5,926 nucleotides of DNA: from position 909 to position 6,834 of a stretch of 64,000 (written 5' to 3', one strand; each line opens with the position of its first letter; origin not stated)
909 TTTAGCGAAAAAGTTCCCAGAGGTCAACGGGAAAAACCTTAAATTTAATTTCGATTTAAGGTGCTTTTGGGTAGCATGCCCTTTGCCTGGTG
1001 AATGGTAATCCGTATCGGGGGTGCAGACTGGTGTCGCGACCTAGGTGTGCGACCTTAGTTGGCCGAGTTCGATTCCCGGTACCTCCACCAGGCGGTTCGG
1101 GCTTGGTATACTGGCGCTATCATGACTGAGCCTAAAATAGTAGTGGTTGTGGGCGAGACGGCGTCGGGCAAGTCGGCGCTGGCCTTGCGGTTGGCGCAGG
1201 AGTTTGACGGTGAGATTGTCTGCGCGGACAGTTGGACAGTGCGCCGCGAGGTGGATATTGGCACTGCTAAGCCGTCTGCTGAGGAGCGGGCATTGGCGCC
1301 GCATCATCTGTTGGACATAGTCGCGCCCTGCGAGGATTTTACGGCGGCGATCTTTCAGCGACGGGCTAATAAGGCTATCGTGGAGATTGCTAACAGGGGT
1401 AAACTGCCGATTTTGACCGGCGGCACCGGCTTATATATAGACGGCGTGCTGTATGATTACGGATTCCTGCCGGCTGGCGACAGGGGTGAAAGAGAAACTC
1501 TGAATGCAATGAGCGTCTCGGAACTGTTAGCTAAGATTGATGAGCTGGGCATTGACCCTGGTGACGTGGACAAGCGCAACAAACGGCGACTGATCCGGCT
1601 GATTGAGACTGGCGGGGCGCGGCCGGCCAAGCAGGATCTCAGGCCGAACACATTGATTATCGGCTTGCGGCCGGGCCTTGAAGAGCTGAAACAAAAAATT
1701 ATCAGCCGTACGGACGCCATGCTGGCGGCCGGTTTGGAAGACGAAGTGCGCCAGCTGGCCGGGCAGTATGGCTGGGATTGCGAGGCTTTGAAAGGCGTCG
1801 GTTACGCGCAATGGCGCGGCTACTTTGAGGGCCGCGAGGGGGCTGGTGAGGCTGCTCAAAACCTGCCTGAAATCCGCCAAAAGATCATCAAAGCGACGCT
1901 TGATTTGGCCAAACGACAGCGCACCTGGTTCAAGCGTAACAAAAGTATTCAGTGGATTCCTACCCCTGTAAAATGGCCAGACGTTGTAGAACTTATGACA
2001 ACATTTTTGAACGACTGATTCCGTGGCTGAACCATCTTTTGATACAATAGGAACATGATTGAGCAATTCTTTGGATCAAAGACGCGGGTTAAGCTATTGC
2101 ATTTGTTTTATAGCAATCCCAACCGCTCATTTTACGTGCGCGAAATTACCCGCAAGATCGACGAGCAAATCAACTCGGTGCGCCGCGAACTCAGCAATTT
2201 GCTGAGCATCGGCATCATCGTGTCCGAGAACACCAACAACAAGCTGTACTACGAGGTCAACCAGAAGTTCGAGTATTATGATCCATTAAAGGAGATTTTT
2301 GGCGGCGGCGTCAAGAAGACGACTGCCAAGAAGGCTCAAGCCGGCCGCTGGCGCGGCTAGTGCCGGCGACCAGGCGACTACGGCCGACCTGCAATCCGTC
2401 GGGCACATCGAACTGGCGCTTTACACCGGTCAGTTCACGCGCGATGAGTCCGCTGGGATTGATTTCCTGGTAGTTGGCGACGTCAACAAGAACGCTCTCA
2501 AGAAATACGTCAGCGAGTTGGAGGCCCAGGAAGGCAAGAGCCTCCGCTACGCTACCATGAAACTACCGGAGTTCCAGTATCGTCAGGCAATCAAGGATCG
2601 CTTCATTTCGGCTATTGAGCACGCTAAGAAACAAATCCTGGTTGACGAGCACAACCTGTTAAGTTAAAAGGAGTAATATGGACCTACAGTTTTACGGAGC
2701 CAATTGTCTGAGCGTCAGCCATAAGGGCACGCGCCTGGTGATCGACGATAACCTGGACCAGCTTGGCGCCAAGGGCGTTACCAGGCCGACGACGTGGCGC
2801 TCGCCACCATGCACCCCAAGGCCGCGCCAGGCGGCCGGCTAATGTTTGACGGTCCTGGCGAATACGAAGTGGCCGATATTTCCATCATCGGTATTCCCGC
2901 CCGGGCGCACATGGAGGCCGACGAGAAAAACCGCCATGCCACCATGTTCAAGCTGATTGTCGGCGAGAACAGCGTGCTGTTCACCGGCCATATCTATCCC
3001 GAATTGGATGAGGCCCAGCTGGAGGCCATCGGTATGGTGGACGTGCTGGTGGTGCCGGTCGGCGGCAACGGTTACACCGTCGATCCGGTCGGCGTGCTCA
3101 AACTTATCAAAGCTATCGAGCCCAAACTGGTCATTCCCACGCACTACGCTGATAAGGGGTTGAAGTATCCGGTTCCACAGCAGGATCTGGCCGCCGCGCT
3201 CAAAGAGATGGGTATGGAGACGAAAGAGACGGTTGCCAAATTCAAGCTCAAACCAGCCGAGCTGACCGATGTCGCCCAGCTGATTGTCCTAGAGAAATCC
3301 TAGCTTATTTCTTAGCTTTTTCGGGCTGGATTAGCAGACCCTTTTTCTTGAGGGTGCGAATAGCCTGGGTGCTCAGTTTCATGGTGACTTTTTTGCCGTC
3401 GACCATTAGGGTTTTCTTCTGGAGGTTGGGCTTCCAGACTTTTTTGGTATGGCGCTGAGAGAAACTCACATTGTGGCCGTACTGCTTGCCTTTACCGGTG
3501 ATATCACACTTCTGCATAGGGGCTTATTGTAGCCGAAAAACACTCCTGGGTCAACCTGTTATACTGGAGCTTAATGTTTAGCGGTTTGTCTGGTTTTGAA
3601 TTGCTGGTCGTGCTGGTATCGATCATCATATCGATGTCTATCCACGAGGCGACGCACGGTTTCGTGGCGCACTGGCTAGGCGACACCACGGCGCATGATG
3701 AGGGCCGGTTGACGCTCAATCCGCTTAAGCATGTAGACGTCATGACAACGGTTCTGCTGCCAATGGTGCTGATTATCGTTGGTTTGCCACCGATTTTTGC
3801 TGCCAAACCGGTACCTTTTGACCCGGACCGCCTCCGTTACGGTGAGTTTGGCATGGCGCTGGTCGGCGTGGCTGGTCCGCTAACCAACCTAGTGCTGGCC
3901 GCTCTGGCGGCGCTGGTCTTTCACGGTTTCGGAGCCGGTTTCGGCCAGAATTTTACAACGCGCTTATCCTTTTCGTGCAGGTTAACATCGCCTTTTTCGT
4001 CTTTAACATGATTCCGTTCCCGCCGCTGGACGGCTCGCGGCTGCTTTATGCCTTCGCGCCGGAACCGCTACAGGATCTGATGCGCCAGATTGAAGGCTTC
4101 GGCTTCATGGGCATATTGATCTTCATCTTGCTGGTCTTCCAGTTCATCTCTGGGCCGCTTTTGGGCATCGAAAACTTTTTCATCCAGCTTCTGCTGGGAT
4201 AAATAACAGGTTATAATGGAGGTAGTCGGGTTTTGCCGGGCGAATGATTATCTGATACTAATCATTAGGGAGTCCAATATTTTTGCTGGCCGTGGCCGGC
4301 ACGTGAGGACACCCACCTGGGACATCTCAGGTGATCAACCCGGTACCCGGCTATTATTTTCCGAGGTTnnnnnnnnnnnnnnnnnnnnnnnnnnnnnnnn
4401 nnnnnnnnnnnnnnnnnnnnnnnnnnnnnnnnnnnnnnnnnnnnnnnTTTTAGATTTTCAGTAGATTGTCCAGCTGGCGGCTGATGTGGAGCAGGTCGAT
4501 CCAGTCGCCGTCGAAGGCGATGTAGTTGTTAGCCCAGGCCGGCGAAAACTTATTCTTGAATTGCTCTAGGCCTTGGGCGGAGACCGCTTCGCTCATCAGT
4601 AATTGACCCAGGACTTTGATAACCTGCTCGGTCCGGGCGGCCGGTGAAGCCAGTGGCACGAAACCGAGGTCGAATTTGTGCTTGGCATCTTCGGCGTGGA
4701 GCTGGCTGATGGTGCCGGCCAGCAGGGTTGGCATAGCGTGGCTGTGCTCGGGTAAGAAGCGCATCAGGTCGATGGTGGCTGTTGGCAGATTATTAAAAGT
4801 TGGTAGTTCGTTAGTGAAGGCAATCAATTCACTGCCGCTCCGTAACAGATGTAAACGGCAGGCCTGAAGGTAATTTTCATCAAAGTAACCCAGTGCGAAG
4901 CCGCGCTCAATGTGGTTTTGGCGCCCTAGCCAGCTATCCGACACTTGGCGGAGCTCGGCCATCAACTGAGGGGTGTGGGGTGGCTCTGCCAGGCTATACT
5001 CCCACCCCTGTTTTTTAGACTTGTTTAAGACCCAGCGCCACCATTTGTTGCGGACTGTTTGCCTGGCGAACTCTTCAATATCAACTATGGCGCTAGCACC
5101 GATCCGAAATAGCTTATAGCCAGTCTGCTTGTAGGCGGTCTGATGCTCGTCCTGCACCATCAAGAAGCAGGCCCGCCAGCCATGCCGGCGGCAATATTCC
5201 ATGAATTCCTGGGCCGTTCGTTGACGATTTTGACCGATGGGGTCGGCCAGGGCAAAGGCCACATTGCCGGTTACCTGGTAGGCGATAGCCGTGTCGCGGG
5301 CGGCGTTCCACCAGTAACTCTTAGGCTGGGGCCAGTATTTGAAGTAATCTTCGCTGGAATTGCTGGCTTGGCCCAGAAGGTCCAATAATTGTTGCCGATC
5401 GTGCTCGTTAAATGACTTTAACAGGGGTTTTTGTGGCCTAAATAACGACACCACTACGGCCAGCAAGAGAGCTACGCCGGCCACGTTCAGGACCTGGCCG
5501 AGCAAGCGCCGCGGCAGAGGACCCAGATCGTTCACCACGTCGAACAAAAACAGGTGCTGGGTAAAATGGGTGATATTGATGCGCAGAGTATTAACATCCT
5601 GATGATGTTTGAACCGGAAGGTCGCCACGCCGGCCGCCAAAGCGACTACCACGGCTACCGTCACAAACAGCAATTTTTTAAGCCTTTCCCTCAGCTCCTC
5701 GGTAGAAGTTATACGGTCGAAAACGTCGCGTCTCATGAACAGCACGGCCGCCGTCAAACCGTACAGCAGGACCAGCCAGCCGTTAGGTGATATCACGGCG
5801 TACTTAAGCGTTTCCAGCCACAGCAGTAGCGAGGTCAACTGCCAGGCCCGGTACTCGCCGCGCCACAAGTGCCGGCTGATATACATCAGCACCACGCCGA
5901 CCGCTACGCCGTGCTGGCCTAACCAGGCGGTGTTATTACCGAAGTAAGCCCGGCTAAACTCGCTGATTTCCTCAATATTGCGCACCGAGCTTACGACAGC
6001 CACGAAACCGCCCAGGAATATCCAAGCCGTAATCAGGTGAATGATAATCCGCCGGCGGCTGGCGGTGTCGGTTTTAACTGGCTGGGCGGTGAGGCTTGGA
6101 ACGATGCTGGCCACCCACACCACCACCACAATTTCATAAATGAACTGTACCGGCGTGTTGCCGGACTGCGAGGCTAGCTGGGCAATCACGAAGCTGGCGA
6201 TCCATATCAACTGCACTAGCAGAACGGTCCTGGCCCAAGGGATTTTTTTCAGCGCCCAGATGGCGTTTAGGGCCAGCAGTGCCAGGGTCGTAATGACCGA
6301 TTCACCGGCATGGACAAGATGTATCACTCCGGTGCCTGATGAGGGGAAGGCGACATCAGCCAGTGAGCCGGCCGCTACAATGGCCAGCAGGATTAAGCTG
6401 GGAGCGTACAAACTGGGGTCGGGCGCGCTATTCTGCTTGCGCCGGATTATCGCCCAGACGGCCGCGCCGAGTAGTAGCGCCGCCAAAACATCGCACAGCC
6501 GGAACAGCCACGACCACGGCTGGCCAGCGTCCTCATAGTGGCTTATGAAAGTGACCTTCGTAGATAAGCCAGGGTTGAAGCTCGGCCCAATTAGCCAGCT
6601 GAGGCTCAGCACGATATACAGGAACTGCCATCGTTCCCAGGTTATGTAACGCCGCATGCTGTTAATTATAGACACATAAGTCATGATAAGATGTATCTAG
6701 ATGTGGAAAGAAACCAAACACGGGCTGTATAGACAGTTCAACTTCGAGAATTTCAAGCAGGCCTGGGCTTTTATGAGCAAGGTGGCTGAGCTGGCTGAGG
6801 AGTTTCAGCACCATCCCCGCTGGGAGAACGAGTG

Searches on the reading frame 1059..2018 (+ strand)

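Call 54: search_protein_families(library=pfam, proteins=[window:1059-2018:+], max_evalue=0.001)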
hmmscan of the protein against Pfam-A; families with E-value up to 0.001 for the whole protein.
window:1059-2018:+ (319 aa): 2 families
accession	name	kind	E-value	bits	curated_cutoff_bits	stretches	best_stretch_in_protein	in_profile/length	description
PF01715.23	IPPT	-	4.1e-54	184.3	23.6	1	63-293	4-242/243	IPP transferase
PF13191.12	AAA_16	-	0.00095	20.1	32.6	0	22-60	21-60/167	AAA ATPase domain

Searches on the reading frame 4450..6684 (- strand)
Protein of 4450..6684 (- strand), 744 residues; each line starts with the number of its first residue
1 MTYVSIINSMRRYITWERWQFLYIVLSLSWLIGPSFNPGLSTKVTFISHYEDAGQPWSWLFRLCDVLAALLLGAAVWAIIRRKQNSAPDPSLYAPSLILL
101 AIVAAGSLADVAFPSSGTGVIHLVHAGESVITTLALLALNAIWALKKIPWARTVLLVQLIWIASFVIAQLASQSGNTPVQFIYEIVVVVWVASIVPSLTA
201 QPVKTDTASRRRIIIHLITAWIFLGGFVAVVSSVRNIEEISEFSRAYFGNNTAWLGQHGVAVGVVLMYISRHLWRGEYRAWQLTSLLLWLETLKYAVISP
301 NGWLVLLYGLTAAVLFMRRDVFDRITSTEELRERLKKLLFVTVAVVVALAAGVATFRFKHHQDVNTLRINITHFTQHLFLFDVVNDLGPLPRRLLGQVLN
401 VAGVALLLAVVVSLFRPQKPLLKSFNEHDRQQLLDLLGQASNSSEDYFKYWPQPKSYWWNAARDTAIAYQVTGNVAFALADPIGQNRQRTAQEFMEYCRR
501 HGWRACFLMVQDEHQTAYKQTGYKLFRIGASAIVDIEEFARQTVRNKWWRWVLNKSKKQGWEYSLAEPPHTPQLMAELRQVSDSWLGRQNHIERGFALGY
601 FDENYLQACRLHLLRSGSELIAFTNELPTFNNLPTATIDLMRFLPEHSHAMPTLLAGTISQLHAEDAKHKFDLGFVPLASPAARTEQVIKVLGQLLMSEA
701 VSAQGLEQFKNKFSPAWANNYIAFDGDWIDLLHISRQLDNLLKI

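Call 54: search_protein_families(library=pfam, proteins=[window:4450-6684:-], max_evalue=0.001)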
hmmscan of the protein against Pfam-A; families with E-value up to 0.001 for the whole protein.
window:4450-6684:- (744 aa): 2 families
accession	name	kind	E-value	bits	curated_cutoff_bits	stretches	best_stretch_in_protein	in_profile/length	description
PF09924.15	LPG_synthase_C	-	8e-54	183.2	27.5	1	441-724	9-298/298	Phosphatidylglycerol lysyltransferase, C-terminal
PF06197.19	DUF998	-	4e-09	36.8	30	1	26-192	7-179/184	Protein of unknown function (DUF998)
